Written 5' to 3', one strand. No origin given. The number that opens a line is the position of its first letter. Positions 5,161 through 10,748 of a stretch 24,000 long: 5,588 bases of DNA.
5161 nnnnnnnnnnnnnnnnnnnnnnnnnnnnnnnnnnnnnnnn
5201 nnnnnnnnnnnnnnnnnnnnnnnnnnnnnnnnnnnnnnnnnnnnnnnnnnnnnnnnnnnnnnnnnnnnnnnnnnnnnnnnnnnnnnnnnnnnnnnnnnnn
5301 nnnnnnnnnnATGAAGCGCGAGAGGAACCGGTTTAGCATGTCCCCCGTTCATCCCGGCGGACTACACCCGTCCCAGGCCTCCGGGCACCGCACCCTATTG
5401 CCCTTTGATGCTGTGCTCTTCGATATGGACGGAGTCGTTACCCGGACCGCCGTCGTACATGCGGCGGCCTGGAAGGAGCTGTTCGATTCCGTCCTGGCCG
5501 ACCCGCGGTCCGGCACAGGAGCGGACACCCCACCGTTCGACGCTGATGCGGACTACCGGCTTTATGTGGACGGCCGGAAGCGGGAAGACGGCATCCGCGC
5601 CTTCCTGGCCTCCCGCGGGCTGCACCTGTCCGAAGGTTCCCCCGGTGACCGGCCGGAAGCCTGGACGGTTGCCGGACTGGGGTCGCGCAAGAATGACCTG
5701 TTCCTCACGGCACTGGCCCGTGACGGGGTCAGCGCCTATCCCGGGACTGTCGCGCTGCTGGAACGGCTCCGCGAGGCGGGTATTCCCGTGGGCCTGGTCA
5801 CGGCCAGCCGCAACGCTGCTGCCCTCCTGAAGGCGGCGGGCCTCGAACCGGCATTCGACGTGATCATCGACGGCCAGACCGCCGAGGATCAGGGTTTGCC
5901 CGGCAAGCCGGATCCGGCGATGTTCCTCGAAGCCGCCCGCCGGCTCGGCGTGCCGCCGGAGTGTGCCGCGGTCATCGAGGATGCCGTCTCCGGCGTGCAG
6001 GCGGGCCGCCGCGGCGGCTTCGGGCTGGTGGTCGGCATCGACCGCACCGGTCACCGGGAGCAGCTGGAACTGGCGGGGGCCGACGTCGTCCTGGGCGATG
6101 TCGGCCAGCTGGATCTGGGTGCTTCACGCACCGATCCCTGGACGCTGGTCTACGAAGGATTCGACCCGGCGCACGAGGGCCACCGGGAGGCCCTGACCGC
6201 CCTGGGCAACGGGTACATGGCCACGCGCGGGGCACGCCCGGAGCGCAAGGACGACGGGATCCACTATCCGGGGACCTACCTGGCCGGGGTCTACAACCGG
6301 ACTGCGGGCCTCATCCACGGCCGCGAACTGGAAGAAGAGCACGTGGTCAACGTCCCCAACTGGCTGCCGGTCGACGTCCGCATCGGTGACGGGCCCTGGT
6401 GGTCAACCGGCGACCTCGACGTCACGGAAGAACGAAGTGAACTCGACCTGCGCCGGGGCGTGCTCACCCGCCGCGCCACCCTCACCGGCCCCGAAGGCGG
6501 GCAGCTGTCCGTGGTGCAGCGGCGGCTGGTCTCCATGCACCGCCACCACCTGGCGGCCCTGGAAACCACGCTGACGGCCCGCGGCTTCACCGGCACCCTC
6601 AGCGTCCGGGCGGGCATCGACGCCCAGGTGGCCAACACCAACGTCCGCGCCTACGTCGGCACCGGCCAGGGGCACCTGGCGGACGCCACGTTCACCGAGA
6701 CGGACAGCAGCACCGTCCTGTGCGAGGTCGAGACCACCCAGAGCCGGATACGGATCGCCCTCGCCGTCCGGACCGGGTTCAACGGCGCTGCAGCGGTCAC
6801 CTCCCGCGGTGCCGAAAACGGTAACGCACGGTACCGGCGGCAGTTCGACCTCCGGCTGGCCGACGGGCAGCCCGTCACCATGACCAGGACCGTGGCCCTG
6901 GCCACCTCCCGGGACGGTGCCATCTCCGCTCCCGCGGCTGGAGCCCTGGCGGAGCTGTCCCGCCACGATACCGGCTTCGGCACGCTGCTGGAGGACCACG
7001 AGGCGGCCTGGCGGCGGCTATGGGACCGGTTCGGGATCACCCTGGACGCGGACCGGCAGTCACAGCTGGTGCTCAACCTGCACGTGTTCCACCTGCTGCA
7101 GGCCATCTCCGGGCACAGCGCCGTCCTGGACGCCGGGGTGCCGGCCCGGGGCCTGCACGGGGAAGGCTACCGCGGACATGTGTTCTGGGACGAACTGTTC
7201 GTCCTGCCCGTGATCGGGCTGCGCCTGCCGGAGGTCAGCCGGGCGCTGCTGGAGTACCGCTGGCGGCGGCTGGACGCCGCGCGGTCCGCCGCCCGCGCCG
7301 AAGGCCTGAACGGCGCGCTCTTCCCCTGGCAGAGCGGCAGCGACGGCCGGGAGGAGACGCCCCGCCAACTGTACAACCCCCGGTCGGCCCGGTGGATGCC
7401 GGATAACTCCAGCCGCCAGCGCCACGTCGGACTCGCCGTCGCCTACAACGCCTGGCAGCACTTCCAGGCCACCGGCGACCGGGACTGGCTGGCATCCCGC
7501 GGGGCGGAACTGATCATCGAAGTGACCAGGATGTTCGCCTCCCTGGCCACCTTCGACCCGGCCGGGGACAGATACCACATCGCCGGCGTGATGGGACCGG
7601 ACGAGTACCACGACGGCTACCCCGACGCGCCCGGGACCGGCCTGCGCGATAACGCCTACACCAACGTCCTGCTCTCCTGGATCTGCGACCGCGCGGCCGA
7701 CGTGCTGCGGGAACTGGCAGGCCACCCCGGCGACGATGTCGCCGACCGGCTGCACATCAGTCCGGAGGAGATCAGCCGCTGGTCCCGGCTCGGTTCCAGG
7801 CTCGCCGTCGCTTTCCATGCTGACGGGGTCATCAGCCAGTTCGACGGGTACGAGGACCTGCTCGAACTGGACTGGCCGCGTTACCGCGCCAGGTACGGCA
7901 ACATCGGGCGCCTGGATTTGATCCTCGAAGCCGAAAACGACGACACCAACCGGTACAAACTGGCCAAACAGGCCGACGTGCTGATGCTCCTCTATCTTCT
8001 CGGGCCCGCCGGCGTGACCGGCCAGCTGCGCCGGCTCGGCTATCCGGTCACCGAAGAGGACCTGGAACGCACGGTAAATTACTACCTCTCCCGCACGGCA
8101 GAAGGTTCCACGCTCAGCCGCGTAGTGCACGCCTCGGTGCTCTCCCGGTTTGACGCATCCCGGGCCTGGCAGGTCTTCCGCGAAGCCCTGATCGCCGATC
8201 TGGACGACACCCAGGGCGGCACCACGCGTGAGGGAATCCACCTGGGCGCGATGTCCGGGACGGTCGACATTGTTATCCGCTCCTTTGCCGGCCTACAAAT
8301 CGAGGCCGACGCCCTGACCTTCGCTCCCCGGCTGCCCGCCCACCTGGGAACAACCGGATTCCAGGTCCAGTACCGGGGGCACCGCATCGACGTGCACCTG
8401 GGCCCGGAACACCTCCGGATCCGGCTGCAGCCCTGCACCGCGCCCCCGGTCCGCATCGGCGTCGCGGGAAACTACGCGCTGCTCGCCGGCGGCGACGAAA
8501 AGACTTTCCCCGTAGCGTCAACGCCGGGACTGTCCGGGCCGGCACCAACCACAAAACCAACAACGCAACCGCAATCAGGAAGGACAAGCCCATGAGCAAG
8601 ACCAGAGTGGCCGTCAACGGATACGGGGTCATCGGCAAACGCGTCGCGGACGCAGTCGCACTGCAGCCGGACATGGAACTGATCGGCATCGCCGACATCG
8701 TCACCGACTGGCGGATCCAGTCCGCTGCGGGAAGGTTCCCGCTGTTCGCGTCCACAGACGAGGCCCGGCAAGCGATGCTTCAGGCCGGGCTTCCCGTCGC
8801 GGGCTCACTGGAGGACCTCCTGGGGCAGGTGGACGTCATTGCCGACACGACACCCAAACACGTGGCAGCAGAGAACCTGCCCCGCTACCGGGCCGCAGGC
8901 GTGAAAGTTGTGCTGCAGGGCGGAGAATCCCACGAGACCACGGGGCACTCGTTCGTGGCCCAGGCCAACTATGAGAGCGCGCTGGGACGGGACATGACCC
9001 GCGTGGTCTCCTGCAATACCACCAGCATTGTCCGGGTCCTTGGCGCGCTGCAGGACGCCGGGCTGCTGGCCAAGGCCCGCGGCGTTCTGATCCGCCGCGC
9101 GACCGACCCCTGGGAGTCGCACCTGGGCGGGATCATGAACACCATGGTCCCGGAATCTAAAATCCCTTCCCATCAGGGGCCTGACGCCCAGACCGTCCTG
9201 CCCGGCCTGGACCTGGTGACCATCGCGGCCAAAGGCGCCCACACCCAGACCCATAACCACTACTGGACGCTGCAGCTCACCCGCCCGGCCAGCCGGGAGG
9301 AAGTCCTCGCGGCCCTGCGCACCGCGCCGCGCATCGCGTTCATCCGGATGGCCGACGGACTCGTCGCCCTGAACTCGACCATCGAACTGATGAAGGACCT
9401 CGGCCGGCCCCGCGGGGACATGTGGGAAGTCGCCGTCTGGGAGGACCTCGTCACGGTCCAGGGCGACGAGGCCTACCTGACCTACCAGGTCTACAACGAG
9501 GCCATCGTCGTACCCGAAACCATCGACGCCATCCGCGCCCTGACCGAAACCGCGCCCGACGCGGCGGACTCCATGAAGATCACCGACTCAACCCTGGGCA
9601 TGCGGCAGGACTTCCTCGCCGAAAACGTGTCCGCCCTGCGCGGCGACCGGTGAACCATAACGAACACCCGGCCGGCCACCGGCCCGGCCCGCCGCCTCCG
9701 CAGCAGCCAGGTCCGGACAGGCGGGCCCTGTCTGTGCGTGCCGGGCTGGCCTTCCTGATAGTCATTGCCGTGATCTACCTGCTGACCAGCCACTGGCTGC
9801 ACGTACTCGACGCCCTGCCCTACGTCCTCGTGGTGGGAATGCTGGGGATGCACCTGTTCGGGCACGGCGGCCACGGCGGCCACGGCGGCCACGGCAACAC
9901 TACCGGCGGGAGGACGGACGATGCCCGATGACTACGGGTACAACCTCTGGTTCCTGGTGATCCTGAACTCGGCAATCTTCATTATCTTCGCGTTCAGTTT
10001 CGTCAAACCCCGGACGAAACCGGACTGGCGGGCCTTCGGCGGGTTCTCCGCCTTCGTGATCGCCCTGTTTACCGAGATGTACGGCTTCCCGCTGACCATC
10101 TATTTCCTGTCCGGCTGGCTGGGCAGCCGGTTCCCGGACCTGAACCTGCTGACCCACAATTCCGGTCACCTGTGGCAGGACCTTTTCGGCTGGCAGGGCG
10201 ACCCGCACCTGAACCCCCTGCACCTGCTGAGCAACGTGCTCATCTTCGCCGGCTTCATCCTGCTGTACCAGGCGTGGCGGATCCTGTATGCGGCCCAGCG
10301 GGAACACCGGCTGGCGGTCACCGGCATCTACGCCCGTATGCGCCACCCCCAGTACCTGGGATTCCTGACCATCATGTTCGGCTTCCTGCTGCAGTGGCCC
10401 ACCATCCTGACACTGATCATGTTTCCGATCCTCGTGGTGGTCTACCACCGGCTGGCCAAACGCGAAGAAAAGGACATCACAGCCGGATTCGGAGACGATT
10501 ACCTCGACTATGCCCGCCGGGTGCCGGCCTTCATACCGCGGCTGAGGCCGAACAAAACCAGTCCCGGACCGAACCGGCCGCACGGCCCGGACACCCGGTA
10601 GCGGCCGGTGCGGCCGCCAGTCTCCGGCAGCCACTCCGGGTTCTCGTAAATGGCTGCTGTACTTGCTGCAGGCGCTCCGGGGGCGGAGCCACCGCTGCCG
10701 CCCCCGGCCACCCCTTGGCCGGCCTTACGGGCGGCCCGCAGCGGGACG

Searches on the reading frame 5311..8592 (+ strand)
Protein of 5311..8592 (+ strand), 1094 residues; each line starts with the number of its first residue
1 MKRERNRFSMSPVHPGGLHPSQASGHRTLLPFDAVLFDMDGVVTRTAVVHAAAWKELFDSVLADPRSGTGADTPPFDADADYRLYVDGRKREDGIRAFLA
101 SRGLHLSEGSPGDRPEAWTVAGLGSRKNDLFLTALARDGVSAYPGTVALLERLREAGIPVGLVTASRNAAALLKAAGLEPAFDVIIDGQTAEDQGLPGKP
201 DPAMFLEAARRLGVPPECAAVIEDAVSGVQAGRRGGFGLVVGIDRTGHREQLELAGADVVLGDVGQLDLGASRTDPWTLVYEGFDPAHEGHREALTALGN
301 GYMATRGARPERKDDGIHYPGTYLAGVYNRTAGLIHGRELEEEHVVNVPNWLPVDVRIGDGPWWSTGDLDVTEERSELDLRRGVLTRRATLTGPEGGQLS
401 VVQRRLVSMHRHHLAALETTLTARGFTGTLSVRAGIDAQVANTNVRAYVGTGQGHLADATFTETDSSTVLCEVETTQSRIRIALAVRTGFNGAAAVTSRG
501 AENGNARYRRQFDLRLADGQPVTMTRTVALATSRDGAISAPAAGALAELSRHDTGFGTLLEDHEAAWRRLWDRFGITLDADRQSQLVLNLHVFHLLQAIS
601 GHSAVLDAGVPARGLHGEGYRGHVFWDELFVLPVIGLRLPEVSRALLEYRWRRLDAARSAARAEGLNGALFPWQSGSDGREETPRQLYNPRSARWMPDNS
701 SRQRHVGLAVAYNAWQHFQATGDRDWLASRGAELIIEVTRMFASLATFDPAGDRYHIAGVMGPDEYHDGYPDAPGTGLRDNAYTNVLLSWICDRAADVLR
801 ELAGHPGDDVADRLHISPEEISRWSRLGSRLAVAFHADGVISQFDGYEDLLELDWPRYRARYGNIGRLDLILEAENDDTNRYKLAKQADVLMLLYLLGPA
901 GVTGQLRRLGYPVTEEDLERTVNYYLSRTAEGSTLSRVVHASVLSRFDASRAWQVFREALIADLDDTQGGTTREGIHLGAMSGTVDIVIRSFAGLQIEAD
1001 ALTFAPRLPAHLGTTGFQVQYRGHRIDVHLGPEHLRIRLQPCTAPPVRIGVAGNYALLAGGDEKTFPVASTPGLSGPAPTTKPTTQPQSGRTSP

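Call 8: search_protein_families(library=pfam, proteins=[window:5311-8592:+], max_evalue=0.01)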
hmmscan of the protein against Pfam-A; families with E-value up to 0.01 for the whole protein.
window:5311-8592:+ (1094 aa): 7 families
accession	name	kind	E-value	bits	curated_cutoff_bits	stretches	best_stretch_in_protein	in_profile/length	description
PF03632.21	Glyco_hydro_65m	-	7.6e-119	397.4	27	1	590-985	2-370/371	Glycosyl hydrolase family 65 central catalytic domain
PF03636.21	Glyco_hydro_65N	-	6.7e-64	216.2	26.6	1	281-534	2-233/233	Glycosyl hydrolase family 65, N-terminal domain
PF00702.32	Hydrolase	-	5e-28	99.2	26.4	1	33-236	2-191/191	haloacid dehalogenase-like hydrolase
PF13419.12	HAD_2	-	2.8e-15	57.3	23.8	1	35-236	1-172/178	Haloacid dehalogenase-like hydrolase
PF03633.20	Glyco_hydro_65C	-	6.5e-12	45.5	22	1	996-1054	2-58/62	Glycosyl hydrolase family 65, C-terminal domain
PF13242.12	Hydrolase_like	-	0.00042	20.6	22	1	198-238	3-44/75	HAD-hyrolase-like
PF12710.13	HAD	-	0.0064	17.4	27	1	136-195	81-137/189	haloacid dehalogenase-like hydrolase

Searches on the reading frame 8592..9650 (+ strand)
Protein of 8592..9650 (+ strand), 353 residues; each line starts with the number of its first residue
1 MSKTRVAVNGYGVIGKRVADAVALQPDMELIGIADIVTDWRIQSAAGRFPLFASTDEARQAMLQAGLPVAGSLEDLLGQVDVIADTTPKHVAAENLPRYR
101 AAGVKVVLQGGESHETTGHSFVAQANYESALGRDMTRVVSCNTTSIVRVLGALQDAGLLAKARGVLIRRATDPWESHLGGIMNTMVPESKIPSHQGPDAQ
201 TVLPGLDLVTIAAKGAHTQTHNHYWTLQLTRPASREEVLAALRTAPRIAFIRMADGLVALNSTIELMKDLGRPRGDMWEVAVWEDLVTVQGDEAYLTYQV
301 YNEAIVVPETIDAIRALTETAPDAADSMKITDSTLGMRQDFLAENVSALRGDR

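Call 8: search_protein_families(library=pfam, proteins=[window:8592-9650:+], max_evalue=0.01)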
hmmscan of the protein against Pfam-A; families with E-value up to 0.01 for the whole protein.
window:8592-9650:+ (353 aa): 3 families
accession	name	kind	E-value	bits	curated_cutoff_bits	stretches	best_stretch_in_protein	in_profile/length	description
PF02800.25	Gp_dh_C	-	3.3e-07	30.5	24.4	1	148-295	3-153/158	Glyceraldehyde 3-phosphate dehydrogenase, C-terminal domain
PF01113.26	DapB_N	-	1.2e-06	29.1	25.6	1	5-108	2-96/124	Dihydrodipicolinate reductase, N-terminus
PF00044.30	Gp_dh_N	-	1.6e-05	25.5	31.7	1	5-41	2-37/101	Glyceraldehyde 3-phosphate dehydrogenase, NAD binding domain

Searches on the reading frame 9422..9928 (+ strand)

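Call 71: search_protein_families(library=pfam, proteins=[window:9422-9928:+], max_evalue=0.01)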
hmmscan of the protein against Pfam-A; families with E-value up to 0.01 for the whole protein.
window:9422-9928:+ (169 aa): 1 family
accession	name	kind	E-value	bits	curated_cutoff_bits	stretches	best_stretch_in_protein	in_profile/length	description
PF11666.13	DUF2933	-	1.4e-12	48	21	1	112-160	3-51/52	Protein of unknown function (DUF2933)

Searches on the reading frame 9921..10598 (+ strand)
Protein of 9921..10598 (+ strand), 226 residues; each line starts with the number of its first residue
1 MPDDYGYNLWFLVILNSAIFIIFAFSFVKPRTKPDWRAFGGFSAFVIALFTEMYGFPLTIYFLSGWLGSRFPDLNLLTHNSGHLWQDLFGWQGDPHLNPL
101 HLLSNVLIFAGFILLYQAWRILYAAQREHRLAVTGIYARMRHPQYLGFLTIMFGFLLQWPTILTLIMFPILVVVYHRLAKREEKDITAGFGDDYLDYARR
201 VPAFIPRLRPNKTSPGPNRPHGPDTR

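Call 8: search_protein_families(library=pfam, proteins=[window:9921-10598:+], max_evalue=0.01)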
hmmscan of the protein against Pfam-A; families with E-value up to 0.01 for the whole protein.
window:9921-10598:+ (226 aa): 3 families
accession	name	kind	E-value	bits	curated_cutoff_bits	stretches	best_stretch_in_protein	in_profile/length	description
PF04140.19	ICMT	-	2.9e-07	31.3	24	1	102-185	6-92/95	Isoprenylcysteine carboxyl methyltransferase (ICMT) family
PF04191.18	PEMT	-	3.5e-06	27.8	25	1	126-187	37-98/105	Phospholipid methyltransferase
PF01222.22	ERG4_ERG24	-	9.2e-05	21.8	27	1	126-203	346-425/432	Ergosterol biosynthesis ERG4/ERG24 family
